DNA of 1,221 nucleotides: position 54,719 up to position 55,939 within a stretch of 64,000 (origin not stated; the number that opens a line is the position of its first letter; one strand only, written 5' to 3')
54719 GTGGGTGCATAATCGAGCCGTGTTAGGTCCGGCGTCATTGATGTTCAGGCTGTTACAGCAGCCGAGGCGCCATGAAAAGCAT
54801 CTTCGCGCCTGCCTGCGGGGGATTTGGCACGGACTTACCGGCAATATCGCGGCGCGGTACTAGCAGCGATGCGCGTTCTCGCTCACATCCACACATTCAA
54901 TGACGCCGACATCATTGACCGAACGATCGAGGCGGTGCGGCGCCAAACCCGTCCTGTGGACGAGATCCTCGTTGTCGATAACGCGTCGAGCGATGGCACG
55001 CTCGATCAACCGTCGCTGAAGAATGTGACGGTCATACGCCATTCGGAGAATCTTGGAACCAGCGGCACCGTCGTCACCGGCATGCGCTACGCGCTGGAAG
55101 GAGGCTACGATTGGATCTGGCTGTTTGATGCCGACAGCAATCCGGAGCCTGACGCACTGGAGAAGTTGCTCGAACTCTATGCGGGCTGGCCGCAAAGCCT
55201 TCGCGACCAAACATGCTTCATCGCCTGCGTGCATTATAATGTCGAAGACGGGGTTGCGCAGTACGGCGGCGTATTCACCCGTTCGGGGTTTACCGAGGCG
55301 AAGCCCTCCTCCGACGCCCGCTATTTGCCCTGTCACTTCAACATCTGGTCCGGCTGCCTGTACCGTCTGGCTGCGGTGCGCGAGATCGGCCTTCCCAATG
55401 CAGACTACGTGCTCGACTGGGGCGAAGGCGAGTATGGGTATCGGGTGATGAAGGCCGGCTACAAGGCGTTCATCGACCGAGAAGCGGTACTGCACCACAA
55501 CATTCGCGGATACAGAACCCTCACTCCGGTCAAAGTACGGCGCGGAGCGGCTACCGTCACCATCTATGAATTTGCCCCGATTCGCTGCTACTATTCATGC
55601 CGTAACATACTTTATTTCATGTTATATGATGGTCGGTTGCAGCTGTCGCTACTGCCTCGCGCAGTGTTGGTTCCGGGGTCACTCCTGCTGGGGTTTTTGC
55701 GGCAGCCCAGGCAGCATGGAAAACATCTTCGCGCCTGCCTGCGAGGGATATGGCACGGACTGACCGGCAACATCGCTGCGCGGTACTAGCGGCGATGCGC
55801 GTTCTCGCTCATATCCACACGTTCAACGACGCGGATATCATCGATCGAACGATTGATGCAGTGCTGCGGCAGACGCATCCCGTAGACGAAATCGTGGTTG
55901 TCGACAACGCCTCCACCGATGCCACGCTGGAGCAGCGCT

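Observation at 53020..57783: Head-to-tail array of five paralogous GT2 glycosyltransferase genes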

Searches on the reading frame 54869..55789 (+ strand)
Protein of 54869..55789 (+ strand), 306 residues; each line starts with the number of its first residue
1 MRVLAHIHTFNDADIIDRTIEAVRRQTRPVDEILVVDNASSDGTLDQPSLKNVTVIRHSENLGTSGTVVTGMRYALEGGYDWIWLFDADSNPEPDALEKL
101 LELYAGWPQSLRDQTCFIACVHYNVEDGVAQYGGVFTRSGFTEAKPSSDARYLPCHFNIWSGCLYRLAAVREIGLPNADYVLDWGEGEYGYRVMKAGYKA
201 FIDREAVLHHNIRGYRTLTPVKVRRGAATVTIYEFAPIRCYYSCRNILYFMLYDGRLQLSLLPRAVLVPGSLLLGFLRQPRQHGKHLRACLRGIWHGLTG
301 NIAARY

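Call 5: search_protein_families(library=pfam, proteins=[window:54869-55789:+], max_evalue=0.01)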
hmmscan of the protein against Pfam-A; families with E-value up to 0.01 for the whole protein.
window:54869-55789:+ (306 aa): 3 families
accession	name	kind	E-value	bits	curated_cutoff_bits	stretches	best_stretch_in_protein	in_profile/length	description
PF00535.33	Glycos_transf_2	-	4e-21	76.1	23.3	1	7-105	4-104/168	Glycosyl transferase family 2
PF13641.12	Glyco_tranf_2_3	-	3.4e-08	34.2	27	1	6-103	6-110/230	Glycosyltransferase like family 2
PF13704.12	Glyco_tranf_2_4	-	3.1e-06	28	27.5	1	11-89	2-81/98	Glycosyl transferase family 2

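Call 6: search_protein_families(library=ncbifam, proteins=[window:54869-55789:+], max_evalue=0.01)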
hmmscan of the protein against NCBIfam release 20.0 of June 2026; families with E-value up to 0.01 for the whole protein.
window:54869-55789:+ (306 aa): 14 families
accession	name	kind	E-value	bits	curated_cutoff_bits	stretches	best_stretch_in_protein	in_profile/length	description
TIGR01556.1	rhamnosyltran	subfamily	1e-25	90.5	200.55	1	16-260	10-244/281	rhamnosyltransferase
NF050113.1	gal_furan_GlfT1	equivalog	2.1e-18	66.7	330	1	4-261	2-253/290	galactofuranosyltransferase GlfT1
NF058614.1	PPMAGASynPpgS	equivalog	1.7e-08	34.1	370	1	7-92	6-89/226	polyprenyl-phospho-N-acetylgalactosaminyl synthase PpgS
TIGR04283.1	glyco_like_mftF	equivalog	2.5e-07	30.5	182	1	7-104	5-97/221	TIGR04283 family arsenosugar biosynthesis glycosyltransferase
TIGR03965.1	mycofact_glyco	equivalog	4.9e-06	25.7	280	1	12-102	85-177/467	mycofactocin biosynthesis glycosyltransferase MftF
NF045692.1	OglycostaseCruG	equivalog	1.8e-05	23.9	600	1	7-101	47-149/386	2'-O-glycosyltransferase CruG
NF047683.1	TeichurnBiosyTuaG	equivalog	3.1e-05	23.8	400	1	9-103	14-110/252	teichuronic acid biosynthesis protein TuaG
NF047588.1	GlcsyltransPgfSStrep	equivalog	9.3e-05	21.8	500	1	1-105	1-111/308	glycosyltransferase PgfS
NF041875.1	EPS_EpsD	equivalog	0.00025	20.6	370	1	7-103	5-103/325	exopolysaccharide biosynthesis glycosyltransferase EpsD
TIGR03469.1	HpnB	hypoth_equivalog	0.00036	19.7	379.25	1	3-101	46-157/386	hopene-associated glycosyltransferase HpnB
TIGR04182.1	glyco_TIGR04182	equivalog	0.00058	19.3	325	1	5-102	4-95/293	S-layer glycoprotein N-glycosyltransferase AglJ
TIGR03937.1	PgaC_IcaA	equivalog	0.00058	18.9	422.3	1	7-101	51-147/407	poly-beta-1,6-N-acetyl-D-glucosamine synthase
NF010496.0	PRK13915.1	equivalog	0.0059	15.7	262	1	9-62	39-95/307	glucosyl-3-phosphoglycerate synthase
NF007482.0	PRK10073.1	equivalog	0.0061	15.6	423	1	7-103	12-109/334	glycosyltransferase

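Call 7: find_encoding_contigs(protein=window:54869-55789:+, flank=10000, max_places=10)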
Protein window:54869-55789:+ (306 aa): no gene with exactly this product is on record in the collection.
